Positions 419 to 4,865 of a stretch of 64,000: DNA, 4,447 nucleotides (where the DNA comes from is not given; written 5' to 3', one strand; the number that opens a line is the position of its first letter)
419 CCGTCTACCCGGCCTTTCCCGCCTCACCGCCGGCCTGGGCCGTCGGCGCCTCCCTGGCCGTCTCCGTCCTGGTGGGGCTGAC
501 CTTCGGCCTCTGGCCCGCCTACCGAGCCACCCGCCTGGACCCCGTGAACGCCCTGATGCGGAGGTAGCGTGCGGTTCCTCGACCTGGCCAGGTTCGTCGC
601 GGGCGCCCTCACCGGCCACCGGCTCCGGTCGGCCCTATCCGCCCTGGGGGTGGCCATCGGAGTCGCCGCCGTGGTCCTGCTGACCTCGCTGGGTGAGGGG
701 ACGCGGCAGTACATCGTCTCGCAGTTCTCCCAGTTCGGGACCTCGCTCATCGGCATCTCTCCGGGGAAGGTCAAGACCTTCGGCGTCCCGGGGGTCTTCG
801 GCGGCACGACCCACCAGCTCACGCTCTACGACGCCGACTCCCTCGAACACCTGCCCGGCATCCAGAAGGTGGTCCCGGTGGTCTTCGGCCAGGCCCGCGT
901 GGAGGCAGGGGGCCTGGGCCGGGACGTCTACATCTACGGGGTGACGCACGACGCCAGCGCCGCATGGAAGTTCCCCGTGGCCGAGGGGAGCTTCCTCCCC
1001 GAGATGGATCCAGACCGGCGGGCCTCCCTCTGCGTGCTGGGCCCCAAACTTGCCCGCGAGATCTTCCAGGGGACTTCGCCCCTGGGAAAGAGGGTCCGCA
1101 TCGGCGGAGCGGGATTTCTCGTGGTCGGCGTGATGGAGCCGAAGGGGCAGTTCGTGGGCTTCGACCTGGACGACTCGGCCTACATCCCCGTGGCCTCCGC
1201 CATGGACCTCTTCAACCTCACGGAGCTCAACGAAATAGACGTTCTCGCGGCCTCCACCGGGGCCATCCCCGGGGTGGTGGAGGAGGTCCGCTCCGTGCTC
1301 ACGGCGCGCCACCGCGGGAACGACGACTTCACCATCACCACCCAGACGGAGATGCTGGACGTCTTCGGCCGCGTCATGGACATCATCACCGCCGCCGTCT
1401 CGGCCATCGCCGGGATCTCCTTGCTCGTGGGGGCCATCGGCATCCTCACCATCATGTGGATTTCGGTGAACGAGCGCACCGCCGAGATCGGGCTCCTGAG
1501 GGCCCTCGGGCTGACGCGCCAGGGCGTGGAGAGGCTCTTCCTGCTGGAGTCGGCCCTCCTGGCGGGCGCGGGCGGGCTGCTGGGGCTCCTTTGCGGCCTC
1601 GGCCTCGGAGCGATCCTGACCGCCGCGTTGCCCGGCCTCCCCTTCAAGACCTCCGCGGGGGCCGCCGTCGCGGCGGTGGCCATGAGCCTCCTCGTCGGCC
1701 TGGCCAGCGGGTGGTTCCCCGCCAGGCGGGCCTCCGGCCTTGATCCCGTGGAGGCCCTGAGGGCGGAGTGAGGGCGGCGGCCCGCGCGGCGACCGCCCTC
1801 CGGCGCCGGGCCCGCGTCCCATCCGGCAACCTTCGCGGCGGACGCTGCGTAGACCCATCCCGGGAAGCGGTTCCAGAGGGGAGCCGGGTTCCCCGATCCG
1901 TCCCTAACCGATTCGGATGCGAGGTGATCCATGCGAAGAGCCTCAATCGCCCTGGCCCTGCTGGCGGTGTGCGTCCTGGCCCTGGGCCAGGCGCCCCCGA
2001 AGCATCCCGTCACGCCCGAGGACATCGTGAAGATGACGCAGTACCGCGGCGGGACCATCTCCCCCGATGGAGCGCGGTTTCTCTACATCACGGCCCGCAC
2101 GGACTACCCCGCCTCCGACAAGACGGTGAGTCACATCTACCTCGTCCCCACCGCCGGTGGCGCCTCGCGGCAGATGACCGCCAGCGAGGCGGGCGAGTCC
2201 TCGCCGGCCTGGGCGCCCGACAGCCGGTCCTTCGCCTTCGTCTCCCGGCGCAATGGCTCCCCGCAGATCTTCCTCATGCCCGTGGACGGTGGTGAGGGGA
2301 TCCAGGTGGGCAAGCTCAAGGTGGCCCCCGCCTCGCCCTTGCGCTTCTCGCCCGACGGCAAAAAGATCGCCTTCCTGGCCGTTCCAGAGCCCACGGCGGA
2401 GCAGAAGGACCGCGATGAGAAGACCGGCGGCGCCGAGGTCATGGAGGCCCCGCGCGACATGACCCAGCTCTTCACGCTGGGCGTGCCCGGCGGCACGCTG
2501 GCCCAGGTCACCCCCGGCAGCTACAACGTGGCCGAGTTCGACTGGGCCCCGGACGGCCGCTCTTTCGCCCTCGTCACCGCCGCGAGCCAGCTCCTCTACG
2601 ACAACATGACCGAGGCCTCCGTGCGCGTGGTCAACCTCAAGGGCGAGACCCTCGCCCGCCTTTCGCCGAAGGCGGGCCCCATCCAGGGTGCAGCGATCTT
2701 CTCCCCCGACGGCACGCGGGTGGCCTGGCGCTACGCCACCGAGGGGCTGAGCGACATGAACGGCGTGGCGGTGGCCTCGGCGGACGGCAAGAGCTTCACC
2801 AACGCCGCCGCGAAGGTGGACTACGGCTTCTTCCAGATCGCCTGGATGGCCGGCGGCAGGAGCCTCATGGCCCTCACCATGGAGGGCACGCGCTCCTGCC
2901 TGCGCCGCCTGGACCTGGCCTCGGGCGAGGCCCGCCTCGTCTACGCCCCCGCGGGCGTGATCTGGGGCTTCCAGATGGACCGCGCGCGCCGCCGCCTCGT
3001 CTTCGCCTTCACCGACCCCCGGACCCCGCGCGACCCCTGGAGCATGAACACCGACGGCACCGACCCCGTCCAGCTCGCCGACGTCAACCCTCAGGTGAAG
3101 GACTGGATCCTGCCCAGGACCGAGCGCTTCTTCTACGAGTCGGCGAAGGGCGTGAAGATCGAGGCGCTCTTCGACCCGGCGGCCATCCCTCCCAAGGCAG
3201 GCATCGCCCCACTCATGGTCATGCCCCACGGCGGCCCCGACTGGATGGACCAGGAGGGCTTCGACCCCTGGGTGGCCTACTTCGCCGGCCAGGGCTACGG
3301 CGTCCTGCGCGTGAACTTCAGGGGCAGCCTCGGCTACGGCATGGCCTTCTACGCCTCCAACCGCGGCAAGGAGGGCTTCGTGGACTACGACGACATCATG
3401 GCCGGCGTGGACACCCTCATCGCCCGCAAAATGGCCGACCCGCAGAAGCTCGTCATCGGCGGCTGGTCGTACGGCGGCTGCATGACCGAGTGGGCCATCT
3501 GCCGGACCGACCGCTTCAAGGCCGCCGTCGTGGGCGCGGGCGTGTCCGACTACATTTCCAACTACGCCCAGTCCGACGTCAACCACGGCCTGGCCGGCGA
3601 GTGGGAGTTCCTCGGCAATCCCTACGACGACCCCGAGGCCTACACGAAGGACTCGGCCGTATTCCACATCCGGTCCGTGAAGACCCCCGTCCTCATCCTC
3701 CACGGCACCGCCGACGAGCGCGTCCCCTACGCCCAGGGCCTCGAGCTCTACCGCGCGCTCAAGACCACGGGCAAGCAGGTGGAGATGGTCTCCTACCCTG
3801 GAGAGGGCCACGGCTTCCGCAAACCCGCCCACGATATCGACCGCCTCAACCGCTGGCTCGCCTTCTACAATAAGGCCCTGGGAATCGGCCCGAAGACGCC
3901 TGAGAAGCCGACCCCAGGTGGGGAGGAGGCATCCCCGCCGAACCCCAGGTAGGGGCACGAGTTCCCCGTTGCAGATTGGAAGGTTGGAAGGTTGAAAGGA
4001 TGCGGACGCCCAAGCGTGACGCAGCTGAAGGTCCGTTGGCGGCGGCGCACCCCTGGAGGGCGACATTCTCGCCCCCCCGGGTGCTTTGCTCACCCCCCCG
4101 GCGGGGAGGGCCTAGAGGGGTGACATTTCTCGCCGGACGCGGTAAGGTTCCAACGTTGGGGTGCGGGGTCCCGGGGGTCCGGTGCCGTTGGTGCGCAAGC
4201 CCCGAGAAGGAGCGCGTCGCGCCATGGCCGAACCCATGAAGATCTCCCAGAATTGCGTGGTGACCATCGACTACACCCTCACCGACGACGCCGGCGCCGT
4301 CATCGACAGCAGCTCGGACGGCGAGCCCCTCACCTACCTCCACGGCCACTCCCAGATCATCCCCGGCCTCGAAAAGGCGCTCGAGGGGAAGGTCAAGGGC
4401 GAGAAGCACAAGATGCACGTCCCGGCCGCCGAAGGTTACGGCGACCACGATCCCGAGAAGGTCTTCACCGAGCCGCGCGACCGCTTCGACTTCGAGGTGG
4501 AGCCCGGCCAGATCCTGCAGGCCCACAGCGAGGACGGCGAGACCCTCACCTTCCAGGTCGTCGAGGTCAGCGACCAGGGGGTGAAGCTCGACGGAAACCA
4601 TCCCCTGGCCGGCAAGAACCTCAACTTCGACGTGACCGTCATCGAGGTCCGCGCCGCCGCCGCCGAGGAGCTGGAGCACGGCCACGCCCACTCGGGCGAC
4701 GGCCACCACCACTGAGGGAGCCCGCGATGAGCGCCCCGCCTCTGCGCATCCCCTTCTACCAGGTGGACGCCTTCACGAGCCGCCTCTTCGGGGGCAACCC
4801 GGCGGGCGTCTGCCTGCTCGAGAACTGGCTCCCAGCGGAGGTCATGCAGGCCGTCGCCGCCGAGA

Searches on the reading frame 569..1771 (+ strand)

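Call 41: search_protein_families(library=pfam, proteins=[window:569-1771:+], max_evalue=0.0001)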
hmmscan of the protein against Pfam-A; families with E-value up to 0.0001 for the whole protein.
window:569-1771:+ (400 aa): 2 families
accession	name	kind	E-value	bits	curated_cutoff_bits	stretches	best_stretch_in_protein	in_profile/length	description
PF12704.14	MacB_PCD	-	2.2e-41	142.9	27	1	21-242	1-206/207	MacB-like periplasmic core domain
PF02687.27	FtsX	-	1.2e-18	67.8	25.5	1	279-393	2-120/120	FtsX-like permease C-terminal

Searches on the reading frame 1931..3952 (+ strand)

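Call 41: search_protein_families(library=pfam, proteins=[window:1931-3952:+], max_evalue=0.0001)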
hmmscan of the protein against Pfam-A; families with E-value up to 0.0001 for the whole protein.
window:1931-3952:+ (673 aa): 9 families
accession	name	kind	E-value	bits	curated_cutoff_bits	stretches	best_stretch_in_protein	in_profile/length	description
PF00326.27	Peptidase_S9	-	3.5e-56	190.5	22.6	1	444-651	3-211/213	Prolyl oligopeptidase family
PF07676.18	PD40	-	2.6e-19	69.1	20.9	1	80-114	2-37/38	WD40-like Beta Propeller Repeat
PF01738.24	DLH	-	7.1e-10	39.3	21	1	487-635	79-194/217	Dienelactone hydrolase family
PF20434.5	BD-FAE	-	1.7e-09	38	26.8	1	528-610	132-215/215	BD-FAE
PF12146.15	Hydrolase_4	-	2.9e-08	33.8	27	0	578-627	185-232/239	Serine aminopeptidase, S33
PF00561.26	Abhydrolase_1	-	1.3e-07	32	25.8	0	427-533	1-98/245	alpha/beta hydrolase fold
PF02230.22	Abhydrolase_2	-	2.7e-06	27.8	23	0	576-628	149-200/217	Phospholipase/Carboxylesterase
PF02129.25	Peptidase_S15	-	2.9e-06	27.6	23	0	570-618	207-252/262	X-Pro dipeptidyl-peptidase (S15 family)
PF07859.19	Abhydrolase_3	-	6.8e-05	23.2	25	0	486-629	49-208/210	alpha/beta hydrolase fold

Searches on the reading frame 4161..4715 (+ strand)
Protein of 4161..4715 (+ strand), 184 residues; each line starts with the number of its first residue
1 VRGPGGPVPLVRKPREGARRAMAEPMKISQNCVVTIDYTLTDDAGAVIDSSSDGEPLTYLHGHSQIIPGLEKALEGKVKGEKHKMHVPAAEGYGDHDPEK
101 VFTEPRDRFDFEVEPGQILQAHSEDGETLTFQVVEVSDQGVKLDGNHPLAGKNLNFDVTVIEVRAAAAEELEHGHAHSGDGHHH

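Call 41: search_protein_families(library=pfam, proteins=[window:4161-4715:+], max_evalue=0.0001)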
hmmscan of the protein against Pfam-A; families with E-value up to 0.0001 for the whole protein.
window:4161-4715:+ (184 aa): 1 family
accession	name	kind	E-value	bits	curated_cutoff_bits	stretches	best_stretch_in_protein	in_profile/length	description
PF00254.34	FKBP_C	-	5.2e-15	56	21.1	1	27-114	4-92/94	FKBP-type peptidyl-prolyl cis-trans isomerase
